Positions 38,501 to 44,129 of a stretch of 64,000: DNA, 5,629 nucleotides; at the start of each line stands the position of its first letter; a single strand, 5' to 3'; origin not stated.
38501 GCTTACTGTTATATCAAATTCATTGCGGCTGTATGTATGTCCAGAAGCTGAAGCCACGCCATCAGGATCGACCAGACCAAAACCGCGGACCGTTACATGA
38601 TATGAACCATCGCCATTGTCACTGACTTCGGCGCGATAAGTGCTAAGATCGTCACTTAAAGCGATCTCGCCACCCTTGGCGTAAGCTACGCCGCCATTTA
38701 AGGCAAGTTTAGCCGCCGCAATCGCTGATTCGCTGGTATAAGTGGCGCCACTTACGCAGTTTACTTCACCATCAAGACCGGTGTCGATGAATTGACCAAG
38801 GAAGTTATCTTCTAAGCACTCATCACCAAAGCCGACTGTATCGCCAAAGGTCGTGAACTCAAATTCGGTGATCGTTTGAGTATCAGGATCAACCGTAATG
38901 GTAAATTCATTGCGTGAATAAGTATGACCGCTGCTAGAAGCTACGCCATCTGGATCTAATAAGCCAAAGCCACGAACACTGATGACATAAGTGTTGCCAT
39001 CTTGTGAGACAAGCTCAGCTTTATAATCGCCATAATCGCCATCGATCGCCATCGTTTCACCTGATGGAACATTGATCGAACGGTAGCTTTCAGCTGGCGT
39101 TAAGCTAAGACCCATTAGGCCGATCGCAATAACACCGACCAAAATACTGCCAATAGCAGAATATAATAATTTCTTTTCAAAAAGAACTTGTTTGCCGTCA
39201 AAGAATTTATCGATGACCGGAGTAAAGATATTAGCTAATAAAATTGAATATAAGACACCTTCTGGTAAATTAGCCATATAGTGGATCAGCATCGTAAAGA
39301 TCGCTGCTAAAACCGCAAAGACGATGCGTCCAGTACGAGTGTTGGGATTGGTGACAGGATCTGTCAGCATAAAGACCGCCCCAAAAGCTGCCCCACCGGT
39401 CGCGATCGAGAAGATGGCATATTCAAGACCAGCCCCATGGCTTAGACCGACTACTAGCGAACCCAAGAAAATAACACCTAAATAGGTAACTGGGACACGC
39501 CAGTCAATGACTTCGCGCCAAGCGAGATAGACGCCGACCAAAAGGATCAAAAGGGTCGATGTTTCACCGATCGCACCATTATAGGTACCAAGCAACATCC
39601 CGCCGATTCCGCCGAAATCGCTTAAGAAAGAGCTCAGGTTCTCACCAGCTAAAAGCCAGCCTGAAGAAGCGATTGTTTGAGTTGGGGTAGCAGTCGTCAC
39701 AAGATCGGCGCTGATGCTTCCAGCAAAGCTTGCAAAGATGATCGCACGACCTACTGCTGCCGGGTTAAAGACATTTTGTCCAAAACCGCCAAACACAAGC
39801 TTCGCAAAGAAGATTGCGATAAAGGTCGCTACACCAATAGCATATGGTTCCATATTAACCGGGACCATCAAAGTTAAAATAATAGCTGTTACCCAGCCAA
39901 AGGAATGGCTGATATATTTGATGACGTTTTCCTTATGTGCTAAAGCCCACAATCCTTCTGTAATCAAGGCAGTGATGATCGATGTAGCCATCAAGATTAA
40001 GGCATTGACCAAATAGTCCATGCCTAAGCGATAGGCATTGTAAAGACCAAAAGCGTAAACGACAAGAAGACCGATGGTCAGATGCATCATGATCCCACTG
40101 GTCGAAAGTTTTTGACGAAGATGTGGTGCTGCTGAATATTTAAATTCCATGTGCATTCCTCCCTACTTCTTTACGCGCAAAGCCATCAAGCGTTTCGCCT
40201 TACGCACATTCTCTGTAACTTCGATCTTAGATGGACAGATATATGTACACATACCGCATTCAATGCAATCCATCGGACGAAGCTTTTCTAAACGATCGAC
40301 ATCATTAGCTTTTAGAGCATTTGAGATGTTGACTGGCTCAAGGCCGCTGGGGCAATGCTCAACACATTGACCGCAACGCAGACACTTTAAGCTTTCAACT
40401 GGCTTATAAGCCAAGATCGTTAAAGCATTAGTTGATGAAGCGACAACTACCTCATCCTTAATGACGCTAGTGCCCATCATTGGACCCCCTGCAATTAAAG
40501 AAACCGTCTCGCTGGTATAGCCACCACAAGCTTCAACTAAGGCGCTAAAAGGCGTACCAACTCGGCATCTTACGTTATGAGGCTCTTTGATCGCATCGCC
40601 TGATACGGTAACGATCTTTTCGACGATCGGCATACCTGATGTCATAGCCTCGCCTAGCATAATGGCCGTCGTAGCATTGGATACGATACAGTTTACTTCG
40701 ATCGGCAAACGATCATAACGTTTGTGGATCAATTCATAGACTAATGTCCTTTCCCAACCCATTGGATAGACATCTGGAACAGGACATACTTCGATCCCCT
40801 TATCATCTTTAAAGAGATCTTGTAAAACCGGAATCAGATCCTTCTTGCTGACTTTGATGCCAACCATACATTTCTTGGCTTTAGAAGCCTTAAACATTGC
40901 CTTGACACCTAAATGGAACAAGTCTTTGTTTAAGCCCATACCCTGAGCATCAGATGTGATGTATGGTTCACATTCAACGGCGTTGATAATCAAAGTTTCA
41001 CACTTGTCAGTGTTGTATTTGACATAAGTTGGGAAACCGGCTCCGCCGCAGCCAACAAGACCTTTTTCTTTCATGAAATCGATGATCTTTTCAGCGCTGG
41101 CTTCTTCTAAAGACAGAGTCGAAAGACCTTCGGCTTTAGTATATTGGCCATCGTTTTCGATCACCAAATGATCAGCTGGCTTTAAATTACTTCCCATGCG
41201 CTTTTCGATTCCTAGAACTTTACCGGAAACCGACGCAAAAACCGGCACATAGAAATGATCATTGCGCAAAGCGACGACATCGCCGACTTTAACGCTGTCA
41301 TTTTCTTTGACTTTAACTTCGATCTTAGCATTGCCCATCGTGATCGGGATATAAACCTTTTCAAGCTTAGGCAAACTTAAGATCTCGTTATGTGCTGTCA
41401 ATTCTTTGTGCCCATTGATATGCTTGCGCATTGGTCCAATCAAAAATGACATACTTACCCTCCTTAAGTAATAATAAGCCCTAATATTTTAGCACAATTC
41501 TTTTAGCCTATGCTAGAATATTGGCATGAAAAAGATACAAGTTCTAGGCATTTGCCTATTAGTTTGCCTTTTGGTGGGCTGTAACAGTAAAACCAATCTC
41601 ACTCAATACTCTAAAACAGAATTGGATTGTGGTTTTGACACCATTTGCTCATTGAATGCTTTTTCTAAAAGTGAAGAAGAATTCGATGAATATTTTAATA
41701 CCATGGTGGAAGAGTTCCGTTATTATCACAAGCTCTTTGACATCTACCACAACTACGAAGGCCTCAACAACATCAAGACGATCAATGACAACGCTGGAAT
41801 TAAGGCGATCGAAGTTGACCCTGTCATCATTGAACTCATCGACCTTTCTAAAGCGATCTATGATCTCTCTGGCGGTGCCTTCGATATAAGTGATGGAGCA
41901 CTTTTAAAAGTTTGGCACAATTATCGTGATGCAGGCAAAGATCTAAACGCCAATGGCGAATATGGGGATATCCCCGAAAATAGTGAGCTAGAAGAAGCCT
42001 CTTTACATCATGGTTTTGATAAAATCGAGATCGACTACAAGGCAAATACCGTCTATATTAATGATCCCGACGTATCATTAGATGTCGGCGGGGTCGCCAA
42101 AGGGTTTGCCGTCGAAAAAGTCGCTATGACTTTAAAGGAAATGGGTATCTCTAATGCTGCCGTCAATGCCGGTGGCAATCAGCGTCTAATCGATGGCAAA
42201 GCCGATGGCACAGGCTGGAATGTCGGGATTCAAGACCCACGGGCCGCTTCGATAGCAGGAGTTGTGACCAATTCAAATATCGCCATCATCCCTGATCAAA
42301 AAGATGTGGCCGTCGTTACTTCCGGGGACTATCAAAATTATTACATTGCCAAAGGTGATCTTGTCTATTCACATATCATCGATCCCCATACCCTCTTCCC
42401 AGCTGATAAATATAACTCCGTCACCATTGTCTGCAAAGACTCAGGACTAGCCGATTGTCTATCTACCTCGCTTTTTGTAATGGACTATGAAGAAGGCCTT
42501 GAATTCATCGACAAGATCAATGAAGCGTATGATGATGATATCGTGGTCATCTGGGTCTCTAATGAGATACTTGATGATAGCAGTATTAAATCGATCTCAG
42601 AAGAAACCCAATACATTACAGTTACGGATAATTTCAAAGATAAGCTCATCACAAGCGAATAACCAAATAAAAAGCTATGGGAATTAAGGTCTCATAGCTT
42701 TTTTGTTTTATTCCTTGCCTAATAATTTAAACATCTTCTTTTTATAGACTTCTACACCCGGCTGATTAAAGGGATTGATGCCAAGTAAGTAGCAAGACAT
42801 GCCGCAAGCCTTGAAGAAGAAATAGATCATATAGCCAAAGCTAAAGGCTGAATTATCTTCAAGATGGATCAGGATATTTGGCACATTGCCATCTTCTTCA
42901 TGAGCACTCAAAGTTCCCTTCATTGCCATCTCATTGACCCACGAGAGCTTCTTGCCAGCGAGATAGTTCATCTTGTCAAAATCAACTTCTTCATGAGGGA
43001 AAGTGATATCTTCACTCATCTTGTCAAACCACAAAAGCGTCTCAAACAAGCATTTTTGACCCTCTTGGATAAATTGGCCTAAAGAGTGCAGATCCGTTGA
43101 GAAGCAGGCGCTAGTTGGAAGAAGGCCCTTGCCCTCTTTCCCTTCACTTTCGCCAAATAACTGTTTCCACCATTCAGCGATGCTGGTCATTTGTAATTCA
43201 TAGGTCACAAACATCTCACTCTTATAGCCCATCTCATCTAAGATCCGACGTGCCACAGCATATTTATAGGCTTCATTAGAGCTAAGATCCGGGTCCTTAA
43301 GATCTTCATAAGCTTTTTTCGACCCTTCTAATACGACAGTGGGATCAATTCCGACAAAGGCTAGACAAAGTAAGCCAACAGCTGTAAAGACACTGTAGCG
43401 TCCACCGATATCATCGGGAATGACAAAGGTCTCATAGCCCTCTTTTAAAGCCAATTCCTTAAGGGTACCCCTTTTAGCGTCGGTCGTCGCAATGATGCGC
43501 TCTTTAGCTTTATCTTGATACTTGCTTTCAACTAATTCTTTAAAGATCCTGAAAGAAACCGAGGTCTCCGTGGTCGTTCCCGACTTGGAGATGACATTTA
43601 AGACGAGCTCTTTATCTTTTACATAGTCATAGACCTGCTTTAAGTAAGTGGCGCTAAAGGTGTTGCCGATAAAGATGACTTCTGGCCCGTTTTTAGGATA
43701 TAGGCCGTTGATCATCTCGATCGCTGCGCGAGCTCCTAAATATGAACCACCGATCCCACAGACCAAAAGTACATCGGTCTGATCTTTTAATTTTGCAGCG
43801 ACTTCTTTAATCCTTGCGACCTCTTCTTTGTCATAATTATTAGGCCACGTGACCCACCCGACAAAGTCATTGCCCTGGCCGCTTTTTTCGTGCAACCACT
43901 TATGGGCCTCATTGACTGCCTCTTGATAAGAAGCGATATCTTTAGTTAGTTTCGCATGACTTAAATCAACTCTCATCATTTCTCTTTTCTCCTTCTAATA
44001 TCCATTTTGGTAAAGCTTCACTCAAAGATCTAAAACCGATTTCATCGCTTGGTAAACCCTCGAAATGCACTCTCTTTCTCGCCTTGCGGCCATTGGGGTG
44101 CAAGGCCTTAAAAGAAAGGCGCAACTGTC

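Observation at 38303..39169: RnfD fused to an extra TM helix and two tandem FMN-binding (RnfG/PplA-like) modules, next to a lipoprotein ApbE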

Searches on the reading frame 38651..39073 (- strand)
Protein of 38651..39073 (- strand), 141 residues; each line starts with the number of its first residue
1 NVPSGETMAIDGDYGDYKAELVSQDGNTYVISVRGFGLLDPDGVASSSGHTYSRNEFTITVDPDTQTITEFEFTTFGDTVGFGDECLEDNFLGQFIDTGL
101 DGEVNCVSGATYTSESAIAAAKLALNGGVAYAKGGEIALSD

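Call 41: search_solved_structures(query=A1, max_evalue=1, show_alignments=2)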
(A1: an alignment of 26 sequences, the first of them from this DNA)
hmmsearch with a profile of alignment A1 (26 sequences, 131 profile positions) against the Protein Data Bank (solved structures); distinct sequences matched with E-value up to 1: 13.
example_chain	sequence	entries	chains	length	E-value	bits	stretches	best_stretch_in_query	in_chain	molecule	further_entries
8p2b_A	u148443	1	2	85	6.3e-07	32.9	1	61-127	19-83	Clostridiaceae bacterium FMN4 domain 1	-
7zc6_G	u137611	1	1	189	0.00012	25.6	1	57-126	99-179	RnfG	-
4xhf_A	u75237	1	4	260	0.00012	25.5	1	59-102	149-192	Na-translocating NADH-quinone reductase subunit C NqrC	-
3lwx_A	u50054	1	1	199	0.00054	23.4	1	59-120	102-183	NADH:ubiquinone oxidoreductase, Na translocating, C subunit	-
4u9s_C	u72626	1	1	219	0.013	19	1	59-117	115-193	Na(+)-translocating NADH-quinone reductase subunit C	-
4xa7_A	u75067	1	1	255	0.017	18.6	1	59-103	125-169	Na(+)-translocating NADH-quinone reductase subunit C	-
7xk3_C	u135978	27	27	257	0.019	18.4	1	59-117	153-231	Na(+)-translocating NADH-quinone reductase subunit C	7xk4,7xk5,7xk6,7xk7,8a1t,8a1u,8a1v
8p2a_A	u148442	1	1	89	0.027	17.9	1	92-127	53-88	FMN-binding domain-containing protein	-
9eri_G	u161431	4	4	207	0.081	16.4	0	67-127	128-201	Na(+)-translocating ferredoxin:NAD(+) oxidoreductase complex subunit G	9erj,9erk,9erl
3o6u_A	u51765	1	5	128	0.12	15.8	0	47-130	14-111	uncharacterized protein CPE2226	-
9u5g_C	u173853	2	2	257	0.39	14.2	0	59-103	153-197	Na(+)-translocating NADH-quinone reductase subunit C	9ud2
2gnk_A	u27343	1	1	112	0.46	14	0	27-62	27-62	PROTEIN (NITROGEN REGULATORY PROTEIN)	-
1gnk_A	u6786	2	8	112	0.54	13.7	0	27-62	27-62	PROTEIN (GLNK) | Nitrogen regulatory protein P-II 2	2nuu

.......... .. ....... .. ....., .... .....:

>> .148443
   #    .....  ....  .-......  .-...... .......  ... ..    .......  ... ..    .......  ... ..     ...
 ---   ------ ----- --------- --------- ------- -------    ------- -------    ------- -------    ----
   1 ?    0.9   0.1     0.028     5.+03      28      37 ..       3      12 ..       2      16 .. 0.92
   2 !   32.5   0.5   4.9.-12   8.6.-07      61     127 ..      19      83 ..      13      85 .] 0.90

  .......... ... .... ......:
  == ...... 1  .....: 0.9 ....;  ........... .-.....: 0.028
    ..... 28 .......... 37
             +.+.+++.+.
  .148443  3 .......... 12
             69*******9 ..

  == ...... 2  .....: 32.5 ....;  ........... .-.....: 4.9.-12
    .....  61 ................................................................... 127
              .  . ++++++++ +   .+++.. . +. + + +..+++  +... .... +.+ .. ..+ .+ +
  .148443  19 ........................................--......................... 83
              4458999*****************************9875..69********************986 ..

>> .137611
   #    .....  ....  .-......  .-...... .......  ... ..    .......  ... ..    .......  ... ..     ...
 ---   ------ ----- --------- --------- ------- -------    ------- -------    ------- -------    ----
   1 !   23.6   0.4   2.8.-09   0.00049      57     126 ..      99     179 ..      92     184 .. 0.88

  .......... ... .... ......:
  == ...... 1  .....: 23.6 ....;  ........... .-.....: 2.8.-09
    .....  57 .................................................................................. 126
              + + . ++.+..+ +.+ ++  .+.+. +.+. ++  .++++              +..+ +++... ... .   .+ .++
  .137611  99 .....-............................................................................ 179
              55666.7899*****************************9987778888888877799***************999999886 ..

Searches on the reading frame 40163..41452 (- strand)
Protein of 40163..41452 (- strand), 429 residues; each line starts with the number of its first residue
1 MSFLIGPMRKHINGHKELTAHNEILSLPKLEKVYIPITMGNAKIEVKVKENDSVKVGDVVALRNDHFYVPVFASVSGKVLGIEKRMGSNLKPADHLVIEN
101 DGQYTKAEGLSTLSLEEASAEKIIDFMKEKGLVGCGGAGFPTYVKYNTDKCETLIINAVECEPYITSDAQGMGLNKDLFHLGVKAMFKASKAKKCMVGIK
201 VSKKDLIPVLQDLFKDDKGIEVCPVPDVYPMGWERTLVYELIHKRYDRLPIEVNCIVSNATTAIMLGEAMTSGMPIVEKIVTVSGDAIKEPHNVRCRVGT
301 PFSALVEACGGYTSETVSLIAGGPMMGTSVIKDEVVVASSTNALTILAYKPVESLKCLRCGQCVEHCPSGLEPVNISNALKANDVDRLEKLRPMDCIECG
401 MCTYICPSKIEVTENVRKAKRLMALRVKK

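Call 3: search_protein_families(library=pfam, proteins=[window:40163-41452:-], max_evalue=0.1)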
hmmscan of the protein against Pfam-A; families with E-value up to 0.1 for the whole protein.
window:40163-41452:- (429 aa): 20 families
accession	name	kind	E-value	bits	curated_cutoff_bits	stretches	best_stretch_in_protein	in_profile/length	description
PF01512.22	Complex1_51K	-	2.7e-32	112.2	31.2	1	128-264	2-146/150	Nuo51 FMN-binding domain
PF13375.12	RnfC_N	-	1.1e-14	54.8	25.6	1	11-103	8-101/101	RnfC Barrel sandwich hybrid domain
PF10531.15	SLBB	-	6.1e-11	42.4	27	1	280-328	1-54/55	SLBB domain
PF13237.11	Fer4_10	-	1.3e-08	35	25.5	1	355-407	7-53/53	4Fe-4S dicluster domain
PF13187.11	Fer4_9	-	5.6e-08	33.1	27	3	356-409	1-50/52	4Fe-4S dicluster domain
PF12838.12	Fer4_7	-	1.1e-07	32.6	27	1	356-410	1-52/52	4Fe-4S dicluster domain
PF13183.11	Fer4_8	-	1.4e-07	32.4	27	1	354-410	2-68/68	4Fe-4S dicluster domain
PF13534.11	Fer4_17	-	9.2e-07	29.8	22.2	1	356-410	1-60/61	4Fe-4S dicluster domain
PF12797.12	Fer4_2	-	4e-06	26.9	24.5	2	352-369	5-22/22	4Fe-4S binding domain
PF12800.12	Fer4_4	-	1.7e-05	25.2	24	1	394-407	2-15/17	4Fe-4S binding domain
PF14697.11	Fer4_21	-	9.1e-05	22.9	35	1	354-408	5-53/59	4Fe-4S dicluster domain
PF00037.32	Fer4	-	0.00015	21.8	21.1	2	356-370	7-21/24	4Fe-4S binding domain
PF13746.11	Fer4_18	-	0.00056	20.5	27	1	385-414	50-79/114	4Fe-4S dicluster domain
PF00364.28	Biotin_lipoyl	-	0.00073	19.8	22.1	1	43-97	16-71/73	Biotin-requiring enzyme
PF17179.9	Fer4_22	-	0.00081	20.6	27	0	396-409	2-15/95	4Fe-4S dicluster domain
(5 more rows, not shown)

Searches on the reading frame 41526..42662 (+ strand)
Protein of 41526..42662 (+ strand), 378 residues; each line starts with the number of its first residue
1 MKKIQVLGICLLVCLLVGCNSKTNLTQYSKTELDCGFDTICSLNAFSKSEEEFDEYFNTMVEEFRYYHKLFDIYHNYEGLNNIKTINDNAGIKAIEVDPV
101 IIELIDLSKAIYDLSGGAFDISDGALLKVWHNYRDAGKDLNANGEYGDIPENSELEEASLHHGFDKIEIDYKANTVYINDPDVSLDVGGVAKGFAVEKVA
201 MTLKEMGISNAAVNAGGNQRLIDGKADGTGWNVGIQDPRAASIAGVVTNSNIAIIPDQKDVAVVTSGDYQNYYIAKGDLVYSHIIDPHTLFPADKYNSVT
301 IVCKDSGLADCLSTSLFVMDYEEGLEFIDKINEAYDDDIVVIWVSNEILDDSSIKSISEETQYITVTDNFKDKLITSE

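Call 3: search_protein_families(library=pfam, proteins=[window:41526-42662:+], max_evalue=0.1)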
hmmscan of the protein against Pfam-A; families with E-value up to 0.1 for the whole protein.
window:41526-42662:+ (378 aa): 3 families
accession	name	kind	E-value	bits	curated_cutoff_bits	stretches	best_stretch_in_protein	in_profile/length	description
PF02424.20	ApbE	-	3.1e-66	224.1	25.6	1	37-331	1-258/266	ApbE family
PF13824.12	zf-Mss51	-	0.0057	17.3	27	0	296-337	10-51/55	Zinc-finger of mitochondrial splicing suppressor 51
PF03197.19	FRD2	-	0.096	13.8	29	0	48-94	39-85/96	Bacteriophage FRD2 protein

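Call 4: search_protein_families(library=ncbifam, proteins=[window:41526-42662:+], max_evalue=0.1)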
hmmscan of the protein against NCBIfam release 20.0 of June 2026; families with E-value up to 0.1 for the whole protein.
window:41526-42662:+ (378 aa): 1 family
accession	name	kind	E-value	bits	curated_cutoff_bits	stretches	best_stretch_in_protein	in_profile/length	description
NF007774.0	PRK10461.1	equivalog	9.9e-24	83.9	498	1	9-328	10-317/351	FAD:protein FMN transferase ApbE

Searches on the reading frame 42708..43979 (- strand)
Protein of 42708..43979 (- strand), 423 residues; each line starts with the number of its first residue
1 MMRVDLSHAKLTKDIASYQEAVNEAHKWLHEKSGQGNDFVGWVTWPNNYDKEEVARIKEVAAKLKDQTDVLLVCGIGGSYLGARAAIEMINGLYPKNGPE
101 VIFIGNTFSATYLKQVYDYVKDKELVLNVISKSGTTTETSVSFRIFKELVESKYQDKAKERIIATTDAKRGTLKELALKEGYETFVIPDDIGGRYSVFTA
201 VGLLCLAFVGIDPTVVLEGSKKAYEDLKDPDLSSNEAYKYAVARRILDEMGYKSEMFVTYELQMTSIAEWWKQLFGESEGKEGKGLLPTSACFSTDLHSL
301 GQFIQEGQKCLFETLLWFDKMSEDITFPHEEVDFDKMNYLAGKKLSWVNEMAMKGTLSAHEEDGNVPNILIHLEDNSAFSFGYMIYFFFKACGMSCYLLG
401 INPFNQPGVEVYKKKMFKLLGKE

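Call 25: search_protein_families(library=pfam, proteins=[window:42708-43979:-], max_evalue=0.001)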
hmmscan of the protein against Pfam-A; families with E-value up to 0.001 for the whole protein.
window:42708-43979:- (423 aa): 1 family
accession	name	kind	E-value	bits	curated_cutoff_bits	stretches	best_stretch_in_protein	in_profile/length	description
PF00342.24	PGI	-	7.4e-20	71.5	22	1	65-283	94-310/486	Phosphoglucose isomerase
